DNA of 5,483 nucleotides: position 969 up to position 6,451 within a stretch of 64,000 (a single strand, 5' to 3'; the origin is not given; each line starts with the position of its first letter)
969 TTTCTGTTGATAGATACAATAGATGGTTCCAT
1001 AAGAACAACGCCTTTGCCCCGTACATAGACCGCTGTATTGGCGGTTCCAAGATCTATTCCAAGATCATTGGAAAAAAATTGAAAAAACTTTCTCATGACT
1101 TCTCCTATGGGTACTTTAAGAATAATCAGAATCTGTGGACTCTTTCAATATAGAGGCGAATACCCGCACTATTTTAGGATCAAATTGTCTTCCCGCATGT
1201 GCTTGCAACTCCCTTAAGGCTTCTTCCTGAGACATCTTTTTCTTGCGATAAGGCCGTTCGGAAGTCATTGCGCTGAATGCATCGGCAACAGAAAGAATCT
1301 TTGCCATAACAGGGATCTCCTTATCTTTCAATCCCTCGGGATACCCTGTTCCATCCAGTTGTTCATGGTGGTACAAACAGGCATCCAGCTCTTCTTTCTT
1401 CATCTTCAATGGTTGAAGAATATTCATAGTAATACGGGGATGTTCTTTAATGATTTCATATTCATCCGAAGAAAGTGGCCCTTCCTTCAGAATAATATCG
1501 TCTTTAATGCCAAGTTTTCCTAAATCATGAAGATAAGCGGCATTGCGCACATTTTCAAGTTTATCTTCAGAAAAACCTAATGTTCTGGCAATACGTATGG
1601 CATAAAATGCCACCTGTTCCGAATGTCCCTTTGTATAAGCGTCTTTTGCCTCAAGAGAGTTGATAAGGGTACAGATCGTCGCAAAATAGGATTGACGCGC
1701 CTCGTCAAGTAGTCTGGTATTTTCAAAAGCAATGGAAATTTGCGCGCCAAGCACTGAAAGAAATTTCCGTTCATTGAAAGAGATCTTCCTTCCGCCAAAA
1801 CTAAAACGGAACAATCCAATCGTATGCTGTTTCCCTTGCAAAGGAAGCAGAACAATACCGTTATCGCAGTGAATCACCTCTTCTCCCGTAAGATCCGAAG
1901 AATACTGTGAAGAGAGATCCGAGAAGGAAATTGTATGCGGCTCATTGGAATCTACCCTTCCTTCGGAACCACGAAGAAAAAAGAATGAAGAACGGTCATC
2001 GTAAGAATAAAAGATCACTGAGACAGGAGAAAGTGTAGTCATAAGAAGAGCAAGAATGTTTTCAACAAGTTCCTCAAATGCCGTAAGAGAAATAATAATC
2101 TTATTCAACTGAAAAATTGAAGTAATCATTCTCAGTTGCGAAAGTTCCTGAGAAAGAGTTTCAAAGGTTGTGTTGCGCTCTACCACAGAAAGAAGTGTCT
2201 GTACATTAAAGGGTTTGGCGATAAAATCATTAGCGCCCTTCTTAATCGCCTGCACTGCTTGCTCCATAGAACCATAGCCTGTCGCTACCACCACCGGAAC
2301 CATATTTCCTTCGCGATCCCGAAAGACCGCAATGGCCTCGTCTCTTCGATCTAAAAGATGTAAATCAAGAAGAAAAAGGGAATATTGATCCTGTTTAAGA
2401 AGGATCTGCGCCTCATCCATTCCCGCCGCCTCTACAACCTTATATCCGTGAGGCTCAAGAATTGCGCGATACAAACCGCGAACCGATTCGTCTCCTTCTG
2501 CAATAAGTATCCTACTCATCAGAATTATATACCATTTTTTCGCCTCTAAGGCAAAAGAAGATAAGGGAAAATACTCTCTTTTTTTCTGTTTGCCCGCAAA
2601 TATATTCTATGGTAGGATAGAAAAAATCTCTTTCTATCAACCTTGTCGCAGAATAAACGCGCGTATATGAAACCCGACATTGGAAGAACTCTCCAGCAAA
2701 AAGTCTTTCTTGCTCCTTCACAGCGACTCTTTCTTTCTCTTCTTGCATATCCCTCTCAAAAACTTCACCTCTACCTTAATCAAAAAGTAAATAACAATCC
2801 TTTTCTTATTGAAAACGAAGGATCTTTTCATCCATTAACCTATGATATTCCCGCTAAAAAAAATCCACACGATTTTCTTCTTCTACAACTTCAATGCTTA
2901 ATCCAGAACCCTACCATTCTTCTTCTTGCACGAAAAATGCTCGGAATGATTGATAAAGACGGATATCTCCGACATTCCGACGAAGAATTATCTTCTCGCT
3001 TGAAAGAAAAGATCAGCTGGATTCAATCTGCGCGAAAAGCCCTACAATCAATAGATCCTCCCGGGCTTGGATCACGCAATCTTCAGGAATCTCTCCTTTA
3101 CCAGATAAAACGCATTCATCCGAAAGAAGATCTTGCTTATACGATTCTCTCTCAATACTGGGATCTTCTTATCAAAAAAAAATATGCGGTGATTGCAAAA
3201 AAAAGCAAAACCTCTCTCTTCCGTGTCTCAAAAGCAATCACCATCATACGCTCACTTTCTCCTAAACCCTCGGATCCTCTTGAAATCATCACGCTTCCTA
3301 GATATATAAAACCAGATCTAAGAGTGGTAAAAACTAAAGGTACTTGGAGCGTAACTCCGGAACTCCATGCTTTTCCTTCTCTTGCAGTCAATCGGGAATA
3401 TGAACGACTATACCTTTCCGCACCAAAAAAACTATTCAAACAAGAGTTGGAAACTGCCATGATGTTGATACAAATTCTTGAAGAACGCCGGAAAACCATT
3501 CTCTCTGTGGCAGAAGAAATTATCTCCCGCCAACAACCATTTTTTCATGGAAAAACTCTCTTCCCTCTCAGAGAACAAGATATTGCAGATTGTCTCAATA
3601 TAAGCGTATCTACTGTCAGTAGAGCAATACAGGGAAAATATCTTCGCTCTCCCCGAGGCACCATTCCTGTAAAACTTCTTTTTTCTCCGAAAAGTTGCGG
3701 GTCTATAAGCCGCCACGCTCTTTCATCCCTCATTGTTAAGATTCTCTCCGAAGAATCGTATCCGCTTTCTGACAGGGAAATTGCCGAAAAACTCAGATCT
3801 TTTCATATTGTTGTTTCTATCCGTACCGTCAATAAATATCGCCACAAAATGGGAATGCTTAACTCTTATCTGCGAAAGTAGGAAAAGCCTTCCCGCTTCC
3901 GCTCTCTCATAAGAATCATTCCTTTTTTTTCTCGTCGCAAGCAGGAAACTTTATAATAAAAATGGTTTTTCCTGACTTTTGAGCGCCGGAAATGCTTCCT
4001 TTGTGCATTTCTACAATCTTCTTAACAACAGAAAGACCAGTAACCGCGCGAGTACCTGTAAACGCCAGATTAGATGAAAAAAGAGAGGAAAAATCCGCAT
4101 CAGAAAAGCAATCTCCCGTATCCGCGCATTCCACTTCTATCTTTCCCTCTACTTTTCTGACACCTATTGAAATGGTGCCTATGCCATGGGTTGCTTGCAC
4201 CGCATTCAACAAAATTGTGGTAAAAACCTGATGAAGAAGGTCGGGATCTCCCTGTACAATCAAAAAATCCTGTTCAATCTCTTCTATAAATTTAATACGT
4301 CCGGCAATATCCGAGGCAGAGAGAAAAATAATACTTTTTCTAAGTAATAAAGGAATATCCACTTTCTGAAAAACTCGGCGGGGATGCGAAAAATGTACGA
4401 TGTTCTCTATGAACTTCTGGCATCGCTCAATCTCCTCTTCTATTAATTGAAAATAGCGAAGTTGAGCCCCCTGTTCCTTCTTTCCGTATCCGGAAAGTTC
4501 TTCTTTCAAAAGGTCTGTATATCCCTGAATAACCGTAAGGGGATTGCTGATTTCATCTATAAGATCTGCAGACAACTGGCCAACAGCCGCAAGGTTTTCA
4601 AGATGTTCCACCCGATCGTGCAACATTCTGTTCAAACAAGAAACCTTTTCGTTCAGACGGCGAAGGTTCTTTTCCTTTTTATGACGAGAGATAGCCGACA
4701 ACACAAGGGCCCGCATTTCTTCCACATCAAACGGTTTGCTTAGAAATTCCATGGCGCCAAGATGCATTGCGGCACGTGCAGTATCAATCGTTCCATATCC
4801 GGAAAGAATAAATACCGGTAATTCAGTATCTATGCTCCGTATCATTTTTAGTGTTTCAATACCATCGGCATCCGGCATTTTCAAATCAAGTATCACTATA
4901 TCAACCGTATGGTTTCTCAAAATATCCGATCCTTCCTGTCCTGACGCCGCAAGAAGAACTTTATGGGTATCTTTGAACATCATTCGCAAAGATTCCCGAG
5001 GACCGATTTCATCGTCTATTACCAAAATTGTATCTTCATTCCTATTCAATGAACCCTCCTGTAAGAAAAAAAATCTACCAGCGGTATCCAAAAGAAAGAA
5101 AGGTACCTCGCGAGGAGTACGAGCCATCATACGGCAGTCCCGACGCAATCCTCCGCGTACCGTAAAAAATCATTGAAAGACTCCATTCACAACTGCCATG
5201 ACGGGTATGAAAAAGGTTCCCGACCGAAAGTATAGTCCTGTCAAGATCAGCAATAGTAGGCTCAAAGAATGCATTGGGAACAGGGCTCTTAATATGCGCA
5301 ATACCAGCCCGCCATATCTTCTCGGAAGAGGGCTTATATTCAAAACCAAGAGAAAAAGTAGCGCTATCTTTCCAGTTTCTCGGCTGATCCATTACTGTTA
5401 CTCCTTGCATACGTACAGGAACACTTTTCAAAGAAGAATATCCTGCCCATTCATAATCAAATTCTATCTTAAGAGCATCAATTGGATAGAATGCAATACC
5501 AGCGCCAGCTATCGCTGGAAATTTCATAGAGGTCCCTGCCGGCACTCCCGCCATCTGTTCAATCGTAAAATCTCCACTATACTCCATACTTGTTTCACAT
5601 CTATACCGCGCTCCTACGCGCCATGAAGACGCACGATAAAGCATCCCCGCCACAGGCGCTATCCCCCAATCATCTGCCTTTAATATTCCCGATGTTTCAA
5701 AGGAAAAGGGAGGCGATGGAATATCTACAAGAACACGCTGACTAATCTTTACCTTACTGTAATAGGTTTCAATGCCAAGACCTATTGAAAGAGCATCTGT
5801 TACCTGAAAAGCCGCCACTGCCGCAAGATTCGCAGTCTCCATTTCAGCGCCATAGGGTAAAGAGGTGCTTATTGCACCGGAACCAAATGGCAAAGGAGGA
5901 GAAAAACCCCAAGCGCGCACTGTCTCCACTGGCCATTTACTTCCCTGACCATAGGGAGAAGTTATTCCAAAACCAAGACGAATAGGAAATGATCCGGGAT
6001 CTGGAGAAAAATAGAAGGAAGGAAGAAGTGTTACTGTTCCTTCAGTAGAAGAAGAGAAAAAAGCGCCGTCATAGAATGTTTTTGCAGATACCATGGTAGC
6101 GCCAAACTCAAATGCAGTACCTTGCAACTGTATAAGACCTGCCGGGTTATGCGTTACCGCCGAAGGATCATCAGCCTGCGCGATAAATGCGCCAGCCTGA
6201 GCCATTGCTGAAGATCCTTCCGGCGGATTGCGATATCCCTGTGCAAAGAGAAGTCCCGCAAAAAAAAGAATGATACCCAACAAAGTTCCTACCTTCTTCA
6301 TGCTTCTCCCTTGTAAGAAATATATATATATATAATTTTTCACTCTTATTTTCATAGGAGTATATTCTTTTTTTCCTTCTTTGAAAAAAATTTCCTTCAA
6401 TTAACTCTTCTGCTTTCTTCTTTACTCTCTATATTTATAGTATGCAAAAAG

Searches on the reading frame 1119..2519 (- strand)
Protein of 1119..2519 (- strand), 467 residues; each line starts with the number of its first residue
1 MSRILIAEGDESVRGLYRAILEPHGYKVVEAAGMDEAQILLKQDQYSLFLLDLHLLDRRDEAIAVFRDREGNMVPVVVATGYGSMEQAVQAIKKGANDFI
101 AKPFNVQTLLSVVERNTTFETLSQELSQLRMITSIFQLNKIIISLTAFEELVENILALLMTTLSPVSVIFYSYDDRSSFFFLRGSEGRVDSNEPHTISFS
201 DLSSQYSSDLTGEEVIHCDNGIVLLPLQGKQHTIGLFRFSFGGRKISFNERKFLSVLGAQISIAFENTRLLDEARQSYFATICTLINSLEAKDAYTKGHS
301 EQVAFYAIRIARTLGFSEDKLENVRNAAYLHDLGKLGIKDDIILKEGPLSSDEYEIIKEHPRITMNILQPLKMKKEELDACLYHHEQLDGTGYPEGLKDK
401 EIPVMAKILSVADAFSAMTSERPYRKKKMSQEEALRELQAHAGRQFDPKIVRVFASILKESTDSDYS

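Call 27: search_protein_families(library=pfam, proteins=[window:1119-2519:-], max_evalue=0.001)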
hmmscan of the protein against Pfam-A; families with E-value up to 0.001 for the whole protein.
window:1119-2519:- (467 aa): 4 families
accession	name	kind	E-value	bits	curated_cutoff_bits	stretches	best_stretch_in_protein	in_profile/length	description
PF13487.12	HD_5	-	2.7e-37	128.6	27.2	1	285-450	3-170/170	HD domain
PF01966.28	HD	-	1.3e-17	64.6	22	1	298-418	3-116/116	HD domain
PF00072.30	Response_reg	-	5.6e-16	59.1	30.2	1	4-113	1-110/111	Response regulator receiver domain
PF11849.14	DUF3369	-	2.9e-05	24.8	27.2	1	142-273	31-167/168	Domain of unknown function (DUF3369)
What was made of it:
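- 1116..2519 (-): REC-DUF3369-HD-GYP response regulator (c-di-GMP phosphodiesterase type). In relatives it lies directly downstream of NtrC or the second kinase. Here an inversion separates it from them. Pfam HD_5 128 bits (call 27).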

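Call 39: search_protein_families(library=ncbifam, proteins=[window:1119-2519:-], max_evalue=0.001)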
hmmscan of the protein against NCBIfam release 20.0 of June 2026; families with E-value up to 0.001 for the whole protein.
window:1119-2519:- (467 aa): 69 families (the best 25 are shown)
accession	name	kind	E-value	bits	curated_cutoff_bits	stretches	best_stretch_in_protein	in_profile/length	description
NF053512.1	nitric_RR_NosR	exception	2.2e-47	162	400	2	271-464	167-360/422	response regulator c-di-GMP phosphodiesterase, NosR family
NF051870.1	NAssimRespRegNtrX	equivalog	9.1e-24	84.1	600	1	1-133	1-135/452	nitrogen assimilation response regulator NtrX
NF008469.0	PRK11361.1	equivalog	1.9e-16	59.9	714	1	2-155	5-159/461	acetoacetate metabolism transcriptional regulator AtoC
NF047793.1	ResRegPgtA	equivalog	2.2e-14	53.1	650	1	3-116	7-120/414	two-component system response regulator PgtA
NF041946.1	LuxO_transreg_Vib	equivalog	4.8e-14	52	800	1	8-115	3-110/463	quorum-sensing sigma-54 dependent transcriptional regulator LuxO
TIGR02154.1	PhoB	equivalog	8e-14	51.5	296.2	1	2-114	3-117/226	phosphate regulon transcriptional regulator PhoB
NF007005.1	PRK09468.1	equivalog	1.1e-13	51.1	331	1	2-113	4-115/237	osmolarity response regulator transcription factor OmpR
NF007928.2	PRK10643.1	equivalog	1.1e-12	48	330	1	3-112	2-111/216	two-component system response regulator PmrA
NF053854.1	RespRegPhoBBctds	equivalog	1.2e-11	44.4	270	1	4-119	1-121/225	two-component system response regulator PhoB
TIGR01818.1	ntrC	equivalog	1.4e-11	43.9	558.6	1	4-128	1-125/463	nitrogen regulation protein NR(I)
NF033791.1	ActR_PrrA_rreg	equivalog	1.6e-11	44.5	250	1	4-114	4-114/173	ActR/PrrA/RegA family redox response regulator transcription factor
TIGR02915.1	PEP_resp_reg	equivalog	1.9e-11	43.5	502.6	1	4-155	1-155/445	PEP-CTERM-box response regulator transcription factor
NF006900.1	PRK09390.1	equivalog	2.9e-11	43.3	255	1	4-119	7-122/203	response regulator FixJ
NF007820.0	PRK10529.1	equivalog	6.6e-11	42.1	325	1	1-113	1-112/225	two-component system response regulator KdpE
NF008378.0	PRK11173.1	equivalog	8.7e-11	41.6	334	1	3-125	5-125/238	two-component system response regulator ArcA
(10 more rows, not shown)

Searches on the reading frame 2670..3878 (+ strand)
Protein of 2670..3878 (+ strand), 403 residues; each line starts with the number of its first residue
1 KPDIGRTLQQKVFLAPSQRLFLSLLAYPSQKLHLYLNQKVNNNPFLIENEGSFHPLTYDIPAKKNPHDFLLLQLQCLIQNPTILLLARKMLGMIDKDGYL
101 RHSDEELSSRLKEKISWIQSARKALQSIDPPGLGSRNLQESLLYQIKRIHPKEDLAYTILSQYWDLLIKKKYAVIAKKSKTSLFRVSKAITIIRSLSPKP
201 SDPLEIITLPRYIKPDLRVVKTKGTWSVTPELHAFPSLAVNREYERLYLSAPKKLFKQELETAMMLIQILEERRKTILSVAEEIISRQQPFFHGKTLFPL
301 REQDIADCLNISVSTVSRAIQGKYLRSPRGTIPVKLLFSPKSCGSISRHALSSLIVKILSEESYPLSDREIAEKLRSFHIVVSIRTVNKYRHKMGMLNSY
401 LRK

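Call 27: search_protein_families(library=pfam, proteins=[window:2670-3878:+], max_evalue=0.001)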
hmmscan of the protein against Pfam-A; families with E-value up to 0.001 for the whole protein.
window:2670-3878:+ (403 aa): 4 families
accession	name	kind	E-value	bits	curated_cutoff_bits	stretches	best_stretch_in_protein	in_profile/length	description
PF04963.19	Sigma54_CBD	-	2.7e-38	132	22.9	1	63-244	9-185/185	Sigma-54 factor, core binding domain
PF04552.19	Sigma54_DBD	-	4.1e-35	121.3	22.8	1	255-403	3-159/160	Sigma-54, DNA binding domain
PF00309.25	Sigma54_AID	-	1.8e-06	28.1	23.8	1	7-46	5-44/46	Sigma-54 factor, Activator interacting domain (AID)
PF08279.18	HTH_11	-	0.00087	19.6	25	0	303-321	19-37/55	HTH domain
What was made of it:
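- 2670..3881 (+): rpoN (sigma-54), convergent with the REC-kinase gene. Left edge of the module in this lineage. Pfam Sigma54_AID, CBD and DBD (call 27).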

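Call 39: search_protein_families(library=ncbifam, proteins=[window:2670-3878:+], max_evalue=0.001)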
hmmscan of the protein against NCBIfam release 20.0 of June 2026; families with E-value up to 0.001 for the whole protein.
window:2670-3878:+ (403 aa): 7 families
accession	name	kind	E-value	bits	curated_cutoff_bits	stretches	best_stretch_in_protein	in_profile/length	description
TIGR02395.1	rpoN_sigma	equivalog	1.7e-82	277.8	277.35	1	8-403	1-434/434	RNA polymerase factor sigma-54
NF004595.0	PRK05932.1-2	equivalog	1.9e-66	224.9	513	1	64-403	123-481/484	RNA polymerase factor sigma-54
NF009118.0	PRK12469.1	subfamily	7.6e-60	203.1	396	1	67-403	126-479/483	RNA polymerase factor sigma-54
NF004598.0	PRK05932.1-5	equivalog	1.3e-54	185.8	621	1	67-403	149-502/504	RNA polymerase factor sigma-54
NF004596.0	PRK05932.1-3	subfamily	6.5e-51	173.8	499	1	67-402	156-504/515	RNA polymerase factor sigma-54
NF004602.0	PRK05932.2-4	equivalog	1.1e-44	153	506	1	80-403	96-409/416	RNA polymerase factor sigma-54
NF004597.0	PRK05932.1-4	equivalog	2.3e-43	148.4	817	1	67-402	121-473/477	RNA polymerase factor sigma-54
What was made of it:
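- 2670..3881 (+): TIGR02395 277.8 bits vs cutoff 277.35 (call 39).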

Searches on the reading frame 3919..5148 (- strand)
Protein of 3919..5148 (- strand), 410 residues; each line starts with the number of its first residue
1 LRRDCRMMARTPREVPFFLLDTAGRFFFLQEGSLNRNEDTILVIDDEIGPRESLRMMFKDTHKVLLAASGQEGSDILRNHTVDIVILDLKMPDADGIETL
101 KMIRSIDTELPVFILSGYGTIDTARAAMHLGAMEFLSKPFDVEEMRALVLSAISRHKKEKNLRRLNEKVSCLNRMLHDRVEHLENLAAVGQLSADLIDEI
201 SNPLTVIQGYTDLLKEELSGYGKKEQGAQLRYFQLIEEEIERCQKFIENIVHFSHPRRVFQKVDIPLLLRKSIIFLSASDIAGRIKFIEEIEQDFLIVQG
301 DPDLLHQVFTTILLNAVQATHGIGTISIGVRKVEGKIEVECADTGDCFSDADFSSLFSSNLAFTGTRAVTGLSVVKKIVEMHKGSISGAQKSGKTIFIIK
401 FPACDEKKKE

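Call 7: search_protein_families(library=pfam, proteins=[window:3919-5148:-], max_evalue=0.01)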
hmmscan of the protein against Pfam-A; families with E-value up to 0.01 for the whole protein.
window:3919-5148:- (410 aa): 3 families
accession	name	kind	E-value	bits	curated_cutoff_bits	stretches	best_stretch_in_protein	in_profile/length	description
PF00072.30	Response_reg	-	7.7e-26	90.9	30.2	1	41-149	1-110/111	Response regulator receiver domain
PF02518.31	HATPase_c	-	1.6e-12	48.3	26.4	1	300-403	1-109/111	Histidine kinase-, DNA gyrase B-, and HSP90-like ATPase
PF00512.31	HisKA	-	3.4e-11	43.5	26.9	1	190-255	3-62/66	His Kinase A (phospho-acceptor) domain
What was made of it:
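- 3916..5130 (-): Soluble hybrid kinase, REC-HisKA-HATPase_c ('RRHK'). Second gene of the sigma-54-driven operon. Pfam (call 7).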

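Call 8: search_protein_families(library=ncbifam, proteins=[window:3919-5148:-], max_evalue=0.01)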
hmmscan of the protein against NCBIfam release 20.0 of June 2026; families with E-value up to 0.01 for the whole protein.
window:3919-5148:- (410 aa): 145 families (the best 25 are shown)
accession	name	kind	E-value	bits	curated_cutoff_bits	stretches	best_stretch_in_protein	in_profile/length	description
NF008468.0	PRK11360.1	equivalog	6.8e-37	127.1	646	1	175-408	382-613/616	two-component system sensor histidine kinase AtoS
NF007688.0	PRK10364.1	equivalog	4e-30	105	479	1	171-409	222-457/460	two-component system sensor histidine kinase ZraS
NF052574.1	HisKinEspCMyxo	equivalog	5.1e-24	84.5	1200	2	174-407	402-641/785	serine histidine kinase EspC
NF008469.0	PRK11361.1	equivalog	6.4e-23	81.2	714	1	39-172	5-139/461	acetoacetate metabolism transcriptional regulator AtoC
NF051870.1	NAssimRespRegNtrX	equivalog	1.5e-22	80.1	600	1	40-174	3-140/452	nitrogen assimilation response regulator NtrX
NF006900.1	PRK09390.1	equivalog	1.4e-21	77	255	1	38-169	4-136/203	response regulator FixJ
NF053512.1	nitric_RR_NosR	exception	3.7e-21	75.6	400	1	41-185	1-147/422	response regulator c-di-GMP phosphodiesterase, NosR family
TIGR01818.1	ntrC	equivalog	4e-21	75.3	558.6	1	41-166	1-127/463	nitrogen regulation protein NR(I)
NF045505.1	RR_RssB_Pseudo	equivalog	1.6e-20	73.5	700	1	37-185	4-154/394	two-component system response regulator RssB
NF041880.1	EPS_EpsF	equivalog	2.1e-20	72.7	900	2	198-387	283-474/492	response regulator EpsF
NF010411.0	PRK13837.1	equivalog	9.4e-20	70.2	647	1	174-404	435-676/828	two-component system VirA-like sensor kinase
NF007689.0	PRK10365.1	equivalog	5.5e-19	68.3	760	1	38-157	5-125/441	sigma-54-dependent response regulator transcription factor ZraR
NF041946.1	LuxO_transreg_Vib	equivalog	6e-19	68.2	800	1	64-164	23-123/463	quorum-sensing sigma-54 dependent transcriptional regulator LuxO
NF047497.1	HK_LIC_12097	equivalog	9.6e-19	67.3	500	1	155-403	114-366/367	LIC_12097 family sensor histidine kinase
NF046044.1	PnpS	equivalog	2.2e-18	66.4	400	1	199-402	180-390/390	two-component system histidine kinase PnpS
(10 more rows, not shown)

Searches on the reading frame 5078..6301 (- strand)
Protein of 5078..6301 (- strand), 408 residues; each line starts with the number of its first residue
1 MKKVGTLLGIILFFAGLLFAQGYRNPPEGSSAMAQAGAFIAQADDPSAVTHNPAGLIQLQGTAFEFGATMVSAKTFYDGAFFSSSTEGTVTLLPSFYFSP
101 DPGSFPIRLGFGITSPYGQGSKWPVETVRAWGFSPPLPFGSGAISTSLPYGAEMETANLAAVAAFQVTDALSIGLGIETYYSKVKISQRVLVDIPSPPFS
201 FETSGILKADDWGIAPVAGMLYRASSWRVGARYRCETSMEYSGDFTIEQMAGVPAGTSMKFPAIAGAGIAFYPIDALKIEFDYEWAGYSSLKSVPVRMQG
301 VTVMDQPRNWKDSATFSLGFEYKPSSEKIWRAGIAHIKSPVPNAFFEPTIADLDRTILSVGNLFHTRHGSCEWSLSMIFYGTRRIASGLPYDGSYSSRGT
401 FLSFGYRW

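Call 7: search_protein_families(library=pfam, proteins=[window:5078-6301:-], max_evalue=0.01)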
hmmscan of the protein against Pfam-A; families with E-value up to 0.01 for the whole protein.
window:5078-6301:- (408 aa): 1 family
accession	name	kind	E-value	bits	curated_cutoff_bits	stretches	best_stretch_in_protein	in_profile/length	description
PF03349.22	Toluene_X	-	8.5e-37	127.1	29.7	1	32-364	24-367/421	Outer membrane protein transport protein (OMPP1/FadL/TodX)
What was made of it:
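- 5075..6301 (-): FadL/TodX-family outer-membrane channel for hydrophobic molecules. First gene of the sigma-54-driven operon. Toluene_X 127 bits vs cutoff 29.7 (call 7).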

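Call 8: search_protein_families(library=ncbifam, proteins=[window:5078-6301:-], max_evalue=0.01)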
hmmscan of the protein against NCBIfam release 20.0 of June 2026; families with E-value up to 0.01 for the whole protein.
window:5078-6301:- (408 aa): 4 families
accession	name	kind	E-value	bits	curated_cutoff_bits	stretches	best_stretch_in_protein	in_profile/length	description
NF007988.0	PRK10716.1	equivalog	8.8e-16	57.6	585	1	41-364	47-389/435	long-chain fatty acid transporter FadL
NF053685.1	BamG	equivalog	3.4e-07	29.7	250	1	161-328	139-310/397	BamG family beta-barrel-assembly machinery protein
NF050080.1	pilus_FilD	exception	0.00026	19.4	970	0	257-297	362-402/549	putative pilus system OmpP1/FadL family transporter FilD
NF033709.1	PorV_fam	subfamily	0.0019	17.9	90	0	29-72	12-56/326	PorV/PorQ family protein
